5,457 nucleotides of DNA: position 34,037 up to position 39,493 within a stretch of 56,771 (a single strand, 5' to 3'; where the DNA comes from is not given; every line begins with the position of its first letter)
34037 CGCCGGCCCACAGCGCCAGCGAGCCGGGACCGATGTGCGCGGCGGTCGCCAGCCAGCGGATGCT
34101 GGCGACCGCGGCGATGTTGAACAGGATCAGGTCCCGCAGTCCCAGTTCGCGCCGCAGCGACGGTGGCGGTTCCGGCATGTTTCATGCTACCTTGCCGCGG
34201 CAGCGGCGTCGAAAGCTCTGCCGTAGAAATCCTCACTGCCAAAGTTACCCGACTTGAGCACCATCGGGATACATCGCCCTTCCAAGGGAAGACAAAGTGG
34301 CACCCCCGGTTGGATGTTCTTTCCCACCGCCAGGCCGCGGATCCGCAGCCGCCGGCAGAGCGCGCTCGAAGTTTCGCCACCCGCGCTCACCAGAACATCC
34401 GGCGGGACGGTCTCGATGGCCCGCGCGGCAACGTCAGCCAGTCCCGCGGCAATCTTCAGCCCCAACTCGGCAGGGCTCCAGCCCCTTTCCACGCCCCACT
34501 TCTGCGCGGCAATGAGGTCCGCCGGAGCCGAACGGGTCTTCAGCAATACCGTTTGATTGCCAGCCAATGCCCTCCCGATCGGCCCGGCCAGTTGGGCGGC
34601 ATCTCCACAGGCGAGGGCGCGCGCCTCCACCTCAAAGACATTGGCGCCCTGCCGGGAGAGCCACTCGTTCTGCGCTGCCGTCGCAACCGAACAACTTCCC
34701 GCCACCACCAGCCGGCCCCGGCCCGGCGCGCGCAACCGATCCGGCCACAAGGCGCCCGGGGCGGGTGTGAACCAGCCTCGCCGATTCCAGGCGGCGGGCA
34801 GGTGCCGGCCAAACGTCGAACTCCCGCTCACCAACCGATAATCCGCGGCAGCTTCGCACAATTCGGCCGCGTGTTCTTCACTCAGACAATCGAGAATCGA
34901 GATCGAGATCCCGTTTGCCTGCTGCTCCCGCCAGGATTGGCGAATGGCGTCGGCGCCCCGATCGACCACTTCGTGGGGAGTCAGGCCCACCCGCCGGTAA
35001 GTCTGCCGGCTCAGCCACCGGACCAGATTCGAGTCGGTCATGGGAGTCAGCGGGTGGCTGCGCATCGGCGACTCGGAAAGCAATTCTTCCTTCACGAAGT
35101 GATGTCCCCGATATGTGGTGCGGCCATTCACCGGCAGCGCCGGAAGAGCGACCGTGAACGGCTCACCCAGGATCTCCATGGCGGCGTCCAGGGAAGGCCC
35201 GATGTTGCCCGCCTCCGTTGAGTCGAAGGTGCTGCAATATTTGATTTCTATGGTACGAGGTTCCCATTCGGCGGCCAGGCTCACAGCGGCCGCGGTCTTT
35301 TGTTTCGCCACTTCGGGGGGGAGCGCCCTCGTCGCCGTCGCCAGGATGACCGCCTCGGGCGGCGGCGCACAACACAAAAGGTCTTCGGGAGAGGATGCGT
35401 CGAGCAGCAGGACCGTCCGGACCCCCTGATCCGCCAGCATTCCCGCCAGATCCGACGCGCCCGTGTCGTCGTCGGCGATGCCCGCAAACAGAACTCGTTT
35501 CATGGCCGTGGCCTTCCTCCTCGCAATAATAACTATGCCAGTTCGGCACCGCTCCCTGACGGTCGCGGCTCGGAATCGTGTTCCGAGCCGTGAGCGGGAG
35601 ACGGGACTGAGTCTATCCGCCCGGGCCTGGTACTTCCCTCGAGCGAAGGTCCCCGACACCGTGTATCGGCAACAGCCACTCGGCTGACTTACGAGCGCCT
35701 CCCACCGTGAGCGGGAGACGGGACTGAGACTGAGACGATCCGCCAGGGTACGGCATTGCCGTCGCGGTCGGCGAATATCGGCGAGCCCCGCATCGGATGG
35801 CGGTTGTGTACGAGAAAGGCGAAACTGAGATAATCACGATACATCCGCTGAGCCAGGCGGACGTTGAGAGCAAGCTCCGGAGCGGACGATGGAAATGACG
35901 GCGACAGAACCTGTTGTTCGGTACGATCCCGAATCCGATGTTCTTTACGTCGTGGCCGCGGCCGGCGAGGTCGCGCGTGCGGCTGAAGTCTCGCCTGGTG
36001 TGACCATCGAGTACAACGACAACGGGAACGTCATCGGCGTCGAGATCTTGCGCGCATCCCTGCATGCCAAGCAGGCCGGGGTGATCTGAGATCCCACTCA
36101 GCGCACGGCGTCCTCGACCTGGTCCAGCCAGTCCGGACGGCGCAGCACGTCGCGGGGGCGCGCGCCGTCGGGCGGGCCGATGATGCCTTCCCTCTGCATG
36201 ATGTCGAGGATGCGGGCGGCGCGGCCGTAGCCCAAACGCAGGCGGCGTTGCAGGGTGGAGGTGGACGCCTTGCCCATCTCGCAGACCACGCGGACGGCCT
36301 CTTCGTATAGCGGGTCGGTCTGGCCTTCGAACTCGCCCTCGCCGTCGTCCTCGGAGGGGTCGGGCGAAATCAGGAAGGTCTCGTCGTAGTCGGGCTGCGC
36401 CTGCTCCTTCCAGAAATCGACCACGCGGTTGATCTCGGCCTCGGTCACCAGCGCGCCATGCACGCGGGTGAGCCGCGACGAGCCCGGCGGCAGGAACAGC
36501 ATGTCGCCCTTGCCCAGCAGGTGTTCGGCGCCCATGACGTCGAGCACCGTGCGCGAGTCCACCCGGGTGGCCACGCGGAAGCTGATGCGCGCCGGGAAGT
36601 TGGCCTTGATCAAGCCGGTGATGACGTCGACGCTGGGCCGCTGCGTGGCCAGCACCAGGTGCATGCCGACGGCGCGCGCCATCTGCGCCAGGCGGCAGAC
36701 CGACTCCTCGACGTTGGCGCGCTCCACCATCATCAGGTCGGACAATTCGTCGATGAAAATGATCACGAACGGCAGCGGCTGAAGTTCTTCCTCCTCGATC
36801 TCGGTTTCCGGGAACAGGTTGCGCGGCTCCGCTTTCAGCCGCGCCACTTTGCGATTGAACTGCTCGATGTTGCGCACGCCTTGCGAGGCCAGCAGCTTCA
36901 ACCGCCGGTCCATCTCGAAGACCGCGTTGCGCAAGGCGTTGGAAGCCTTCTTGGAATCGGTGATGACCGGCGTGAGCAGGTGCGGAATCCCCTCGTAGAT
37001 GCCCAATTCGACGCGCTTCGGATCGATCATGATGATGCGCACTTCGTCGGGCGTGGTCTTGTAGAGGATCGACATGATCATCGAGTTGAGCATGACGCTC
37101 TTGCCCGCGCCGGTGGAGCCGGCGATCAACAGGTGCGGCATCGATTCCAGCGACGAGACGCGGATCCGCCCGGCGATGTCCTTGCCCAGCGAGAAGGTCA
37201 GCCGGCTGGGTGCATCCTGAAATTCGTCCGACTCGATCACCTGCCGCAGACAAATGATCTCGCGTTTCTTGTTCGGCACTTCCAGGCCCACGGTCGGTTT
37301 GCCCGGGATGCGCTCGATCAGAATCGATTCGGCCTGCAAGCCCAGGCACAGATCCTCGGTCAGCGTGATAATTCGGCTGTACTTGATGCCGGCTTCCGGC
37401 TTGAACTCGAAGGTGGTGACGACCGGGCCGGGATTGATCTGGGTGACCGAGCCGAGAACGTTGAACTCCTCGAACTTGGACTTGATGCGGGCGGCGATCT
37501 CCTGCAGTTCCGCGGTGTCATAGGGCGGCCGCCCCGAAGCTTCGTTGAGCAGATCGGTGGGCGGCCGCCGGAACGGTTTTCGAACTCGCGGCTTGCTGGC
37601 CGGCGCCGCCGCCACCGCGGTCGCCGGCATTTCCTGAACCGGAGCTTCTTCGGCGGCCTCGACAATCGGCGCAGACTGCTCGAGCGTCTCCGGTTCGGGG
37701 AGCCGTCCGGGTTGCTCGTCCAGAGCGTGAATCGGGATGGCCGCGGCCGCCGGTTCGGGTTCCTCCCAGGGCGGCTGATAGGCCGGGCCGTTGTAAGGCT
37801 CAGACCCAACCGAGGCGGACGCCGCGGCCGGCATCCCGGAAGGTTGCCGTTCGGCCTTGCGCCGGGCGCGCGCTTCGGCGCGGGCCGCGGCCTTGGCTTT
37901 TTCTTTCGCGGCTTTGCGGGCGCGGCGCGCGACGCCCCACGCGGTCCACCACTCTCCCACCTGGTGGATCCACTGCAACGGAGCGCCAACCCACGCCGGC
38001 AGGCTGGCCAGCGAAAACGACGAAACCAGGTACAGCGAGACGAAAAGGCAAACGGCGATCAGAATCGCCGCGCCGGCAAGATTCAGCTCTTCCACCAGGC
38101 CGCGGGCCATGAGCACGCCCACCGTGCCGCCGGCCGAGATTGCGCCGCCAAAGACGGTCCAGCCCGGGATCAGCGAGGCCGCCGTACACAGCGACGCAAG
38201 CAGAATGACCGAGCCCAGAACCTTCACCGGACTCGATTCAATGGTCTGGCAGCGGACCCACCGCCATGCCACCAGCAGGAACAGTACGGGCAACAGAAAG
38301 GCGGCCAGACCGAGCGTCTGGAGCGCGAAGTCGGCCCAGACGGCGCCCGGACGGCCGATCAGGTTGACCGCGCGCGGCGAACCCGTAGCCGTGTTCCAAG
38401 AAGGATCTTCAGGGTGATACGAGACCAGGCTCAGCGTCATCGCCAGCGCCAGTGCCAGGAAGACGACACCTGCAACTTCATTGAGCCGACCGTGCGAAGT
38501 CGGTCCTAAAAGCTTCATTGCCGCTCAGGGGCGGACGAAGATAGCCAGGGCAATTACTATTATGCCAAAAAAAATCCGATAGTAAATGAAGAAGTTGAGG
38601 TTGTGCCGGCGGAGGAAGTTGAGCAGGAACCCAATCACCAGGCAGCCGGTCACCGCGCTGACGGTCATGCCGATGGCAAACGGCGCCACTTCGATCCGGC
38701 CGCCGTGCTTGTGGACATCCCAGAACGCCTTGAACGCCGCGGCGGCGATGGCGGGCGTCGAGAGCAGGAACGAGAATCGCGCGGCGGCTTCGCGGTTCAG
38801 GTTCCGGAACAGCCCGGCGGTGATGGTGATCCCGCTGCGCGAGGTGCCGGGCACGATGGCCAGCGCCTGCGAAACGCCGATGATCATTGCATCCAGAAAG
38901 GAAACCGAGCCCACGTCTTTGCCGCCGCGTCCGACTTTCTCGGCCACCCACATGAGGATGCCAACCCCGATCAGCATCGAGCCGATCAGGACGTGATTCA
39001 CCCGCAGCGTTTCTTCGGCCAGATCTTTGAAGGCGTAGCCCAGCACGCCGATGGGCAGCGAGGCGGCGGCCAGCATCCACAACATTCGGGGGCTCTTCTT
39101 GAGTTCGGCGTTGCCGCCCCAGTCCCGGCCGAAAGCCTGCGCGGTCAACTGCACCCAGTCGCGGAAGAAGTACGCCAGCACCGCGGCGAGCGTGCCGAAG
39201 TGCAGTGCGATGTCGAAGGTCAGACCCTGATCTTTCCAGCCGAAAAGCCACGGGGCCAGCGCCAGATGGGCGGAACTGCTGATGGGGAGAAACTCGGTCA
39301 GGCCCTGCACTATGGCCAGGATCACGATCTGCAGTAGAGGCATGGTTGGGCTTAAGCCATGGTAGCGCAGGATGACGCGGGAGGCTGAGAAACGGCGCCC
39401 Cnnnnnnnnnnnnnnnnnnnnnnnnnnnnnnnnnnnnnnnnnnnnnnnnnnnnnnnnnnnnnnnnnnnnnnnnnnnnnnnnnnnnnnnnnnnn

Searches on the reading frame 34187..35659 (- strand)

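Call 8: search_protein_families(library=pfam, proteins=[window:34187-35659:-], max_evalue=0.001)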
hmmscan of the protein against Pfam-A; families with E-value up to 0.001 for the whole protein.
window:34187-35659:- (490 aa): 2 families
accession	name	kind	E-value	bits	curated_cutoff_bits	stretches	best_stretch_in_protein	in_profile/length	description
PF07005.16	SBD_N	-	1.7e-63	214.9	25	1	61-287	4-230/230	Sugar-binding N-terminal domain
PF17042.10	NBD_C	-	2.3e-31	110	28.3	1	317-478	1-167/168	Nucleotide-binding C-terminal domain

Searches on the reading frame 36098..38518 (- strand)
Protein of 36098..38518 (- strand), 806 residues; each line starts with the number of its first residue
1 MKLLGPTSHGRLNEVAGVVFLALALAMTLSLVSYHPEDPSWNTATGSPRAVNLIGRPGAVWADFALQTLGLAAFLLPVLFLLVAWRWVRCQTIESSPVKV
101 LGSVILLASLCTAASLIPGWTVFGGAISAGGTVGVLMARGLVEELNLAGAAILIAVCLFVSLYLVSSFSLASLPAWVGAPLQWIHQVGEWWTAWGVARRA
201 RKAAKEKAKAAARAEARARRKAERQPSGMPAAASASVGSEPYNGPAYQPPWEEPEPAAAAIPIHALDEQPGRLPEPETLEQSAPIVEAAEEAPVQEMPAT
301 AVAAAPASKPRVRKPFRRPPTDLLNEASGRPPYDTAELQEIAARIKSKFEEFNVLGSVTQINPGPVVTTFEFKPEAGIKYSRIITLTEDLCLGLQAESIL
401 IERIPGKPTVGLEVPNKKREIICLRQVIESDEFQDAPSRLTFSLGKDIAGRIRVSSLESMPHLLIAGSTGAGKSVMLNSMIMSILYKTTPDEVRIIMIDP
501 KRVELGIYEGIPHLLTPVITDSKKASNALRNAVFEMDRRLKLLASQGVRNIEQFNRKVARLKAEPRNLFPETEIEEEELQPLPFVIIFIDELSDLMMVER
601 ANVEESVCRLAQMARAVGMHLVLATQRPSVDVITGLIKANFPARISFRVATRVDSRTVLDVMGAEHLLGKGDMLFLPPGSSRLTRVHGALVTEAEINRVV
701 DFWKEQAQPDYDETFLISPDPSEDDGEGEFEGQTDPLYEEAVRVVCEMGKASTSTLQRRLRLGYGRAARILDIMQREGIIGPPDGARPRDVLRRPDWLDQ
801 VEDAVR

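Call 8: search_protein_families(library=pfam, proteins=[window:36098-38518:-], max_evalue=0.001)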
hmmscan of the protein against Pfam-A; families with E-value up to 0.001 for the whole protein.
window:36098-38518:- (806 aa): 6 families
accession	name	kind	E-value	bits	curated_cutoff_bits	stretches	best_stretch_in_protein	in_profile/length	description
PF01580.24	FtsK_SpoIIIE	-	5e-64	216.2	24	1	424-630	2-221/221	FtsK/SpoIIIE family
PF13491.11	FtsK_4TM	-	6.1e-37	127.4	23.1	1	11-178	3-171/171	4TM region of DNA translocase FtsK/SpoIIIE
PF17854.6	FtsK_alpha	-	1.8e-26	92.7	22.9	1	319-416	2-101/101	FtsK alpha domain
PF09397.16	FtsK_gamma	-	9.8e-26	89.7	30.6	1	733-792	2-61/63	Ftsk gamma domain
PF12846.13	AAA_10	-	5.8e-06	26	27.5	0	459-502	20-59/362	AAA-like domain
PF01935.23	DUF87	-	0.0004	21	23.2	1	461-500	24-60/220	Helicase HerA, central domain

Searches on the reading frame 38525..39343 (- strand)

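Call 8: search_protein_families(library=pfam, proteins=[window:38525-39343:-], max_evalue=0.001)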
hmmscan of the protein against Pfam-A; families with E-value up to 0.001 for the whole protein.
window:38525-39343:- (272 aa): 1 family
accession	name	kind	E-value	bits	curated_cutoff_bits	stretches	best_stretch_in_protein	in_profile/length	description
PF02673.24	BacA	-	2.3e-79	267.2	33.4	1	7-262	2-257/257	Bacitracin resistance protein BacA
